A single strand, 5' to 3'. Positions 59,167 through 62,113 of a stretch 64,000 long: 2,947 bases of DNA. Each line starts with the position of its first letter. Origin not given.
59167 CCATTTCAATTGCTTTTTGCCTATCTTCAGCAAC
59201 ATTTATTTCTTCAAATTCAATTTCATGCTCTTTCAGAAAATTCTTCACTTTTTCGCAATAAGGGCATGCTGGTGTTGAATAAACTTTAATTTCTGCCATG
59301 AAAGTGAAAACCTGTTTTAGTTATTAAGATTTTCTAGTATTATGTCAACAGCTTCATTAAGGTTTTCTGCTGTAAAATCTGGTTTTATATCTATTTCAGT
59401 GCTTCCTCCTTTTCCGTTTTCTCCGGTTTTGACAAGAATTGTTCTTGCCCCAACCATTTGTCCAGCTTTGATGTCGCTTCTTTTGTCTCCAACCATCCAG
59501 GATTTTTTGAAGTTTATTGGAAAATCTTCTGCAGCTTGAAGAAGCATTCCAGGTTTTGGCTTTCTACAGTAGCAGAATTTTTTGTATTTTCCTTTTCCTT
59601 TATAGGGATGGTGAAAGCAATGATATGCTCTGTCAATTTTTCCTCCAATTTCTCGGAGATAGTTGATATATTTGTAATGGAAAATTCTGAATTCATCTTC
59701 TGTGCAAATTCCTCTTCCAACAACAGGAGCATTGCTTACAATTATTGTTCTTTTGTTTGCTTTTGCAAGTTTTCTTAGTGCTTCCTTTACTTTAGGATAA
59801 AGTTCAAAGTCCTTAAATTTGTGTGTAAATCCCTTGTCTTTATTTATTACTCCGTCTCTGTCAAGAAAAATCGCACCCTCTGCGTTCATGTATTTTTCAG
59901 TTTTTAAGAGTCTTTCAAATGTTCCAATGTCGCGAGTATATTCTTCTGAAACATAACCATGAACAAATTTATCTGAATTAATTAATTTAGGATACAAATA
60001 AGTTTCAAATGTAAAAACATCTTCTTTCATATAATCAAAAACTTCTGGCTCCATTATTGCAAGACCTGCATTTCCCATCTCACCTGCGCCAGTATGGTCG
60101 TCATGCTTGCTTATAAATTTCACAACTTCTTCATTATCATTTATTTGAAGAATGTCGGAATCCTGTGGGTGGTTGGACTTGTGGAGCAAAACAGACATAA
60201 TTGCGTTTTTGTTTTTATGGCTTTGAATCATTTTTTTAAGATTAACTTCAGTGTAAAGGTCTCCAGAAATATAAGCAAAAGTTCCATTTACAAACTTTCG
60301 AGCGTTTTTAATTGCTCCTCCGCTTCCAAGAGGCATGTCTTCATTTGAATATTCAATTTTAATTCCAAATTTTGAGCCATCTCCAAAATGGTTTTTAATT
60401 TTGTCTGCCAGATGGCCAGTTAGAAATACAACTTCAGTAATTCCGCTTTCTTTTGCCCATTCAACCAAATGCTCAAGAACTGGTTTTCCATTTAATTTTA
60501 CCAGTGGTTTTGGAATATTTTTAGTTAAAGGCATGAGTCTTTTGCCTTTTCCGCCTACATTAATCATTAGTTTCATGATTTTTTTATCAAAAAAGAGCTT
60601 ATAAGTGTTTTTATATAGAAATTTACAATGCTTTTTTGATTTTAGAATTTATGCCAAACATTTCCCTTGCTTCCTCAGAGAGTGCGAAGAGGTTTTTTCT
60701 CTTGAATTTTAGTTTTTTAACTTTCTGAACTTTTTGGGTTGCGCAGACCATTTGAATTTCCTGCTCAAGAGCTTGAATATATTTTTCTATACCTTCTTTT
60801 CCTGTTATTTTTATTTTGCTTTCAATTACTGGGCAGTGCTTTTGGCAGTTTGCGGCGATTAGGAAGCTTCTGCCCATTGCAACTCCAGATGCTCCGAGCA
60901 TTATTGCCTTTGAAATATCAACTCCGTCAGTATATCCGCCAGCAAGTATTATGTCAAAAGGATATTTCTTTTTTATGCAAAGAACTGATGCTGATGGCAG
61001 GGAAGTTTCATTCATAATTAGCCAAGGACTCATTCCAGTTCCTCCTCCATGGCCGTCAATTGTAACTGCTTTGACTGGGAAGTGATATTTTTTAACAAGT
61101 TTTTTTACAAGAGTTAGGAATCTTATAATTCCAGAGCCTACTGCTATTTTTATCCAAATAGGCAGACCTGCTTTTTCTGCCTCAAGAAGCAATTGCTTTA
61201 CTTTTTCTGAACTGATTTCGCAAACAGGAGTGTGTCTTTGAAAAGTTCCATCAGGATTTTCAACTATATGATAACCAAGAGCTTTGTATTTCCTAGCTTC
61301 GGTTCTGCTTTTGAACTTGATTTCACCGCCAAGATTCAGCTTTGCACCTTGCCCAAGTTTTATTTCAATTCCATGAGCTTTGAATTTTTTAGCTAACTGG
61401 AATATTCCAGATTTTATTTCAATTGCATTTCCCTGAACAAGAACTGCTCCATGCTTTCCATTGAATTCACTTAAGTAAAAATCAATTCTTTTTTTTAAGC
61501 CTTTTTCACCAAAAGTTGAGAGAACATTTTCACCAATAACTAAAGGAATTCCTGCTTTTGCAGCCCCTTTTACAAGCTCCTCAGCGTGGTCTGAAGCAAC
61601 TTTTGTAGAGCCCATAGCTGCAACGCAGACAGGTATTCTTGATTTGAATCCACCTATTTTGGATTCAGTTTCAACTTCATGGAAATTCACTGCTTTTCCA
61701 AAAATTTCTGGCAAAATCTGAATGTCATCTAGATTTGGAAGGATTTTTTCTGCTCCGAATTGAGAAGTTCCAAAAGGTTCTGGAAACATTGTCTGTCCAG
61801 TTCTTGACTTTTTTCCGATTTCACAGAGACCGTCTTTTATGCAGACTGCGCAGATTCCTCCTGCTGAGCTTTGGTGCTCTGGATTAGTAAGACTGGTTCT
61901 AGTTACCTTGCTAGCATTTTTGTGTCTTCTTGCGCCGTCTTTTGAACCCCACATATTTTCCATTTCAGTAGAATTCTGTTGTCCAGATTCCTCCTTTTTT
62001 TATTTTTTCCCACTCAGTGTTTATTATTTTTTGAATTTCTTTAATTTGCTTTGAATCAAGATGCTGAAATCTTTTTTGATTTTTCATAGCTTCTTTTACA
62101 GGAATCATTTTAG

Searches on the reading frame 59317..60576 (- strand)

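Call 119: search_protein_families(library=pfam, proteins=[window:59317-60576:-], max_evalue=0.00001)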
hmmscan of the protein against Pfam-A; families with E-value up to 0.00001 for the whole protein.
window:59317-60576:- (419 aa): 4 families
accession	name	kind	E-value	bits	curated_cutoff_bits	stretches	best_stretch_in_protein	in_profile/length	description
PF00483.29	NTP_transferase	-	1.5e-29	103.7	21.2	1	4-228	3-240/245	Nucleotidyl transferase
PF13242.12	Hydrolase_like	-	4.7e-19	68.5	22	1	337-409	2-75/75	HAD-hyrolase-like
PF00702.32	Hydrolase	-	6.4e-10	40.2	26.4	1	245-376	85-191/191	haloacid dehalogenase-like hydrolase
PF13419.12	HAD_2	-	3.5e-09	37.5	23.8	0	338-382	134-178/178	Haloacid dehalogenase-like hydrolase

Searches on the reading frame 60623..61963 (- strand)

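Call 119: search_protein_families(library=pfam, proteins=[window:60623-61963:-], max_evalue=0.00001)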
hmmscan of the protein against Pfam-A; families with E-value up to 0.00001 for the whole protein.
window:60623-61963:- (446 aa): 3 families
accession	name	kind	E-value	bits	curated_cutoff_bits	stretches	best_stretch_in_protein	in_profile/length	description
PF01070.24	FMN_dh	-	1.2e-15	57.8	24.9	1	321-418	256-343/350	FMN-dependent dehydrogenase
PF01645.23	Glu_synthase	-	1.1e-14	54.9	20.4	1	107-376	64-316/369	Conserved region in glutamate synthase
PF03060.21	NMO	-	4.6e-06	26.7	28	1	338-376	196-234/331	Nitronate monooxygenase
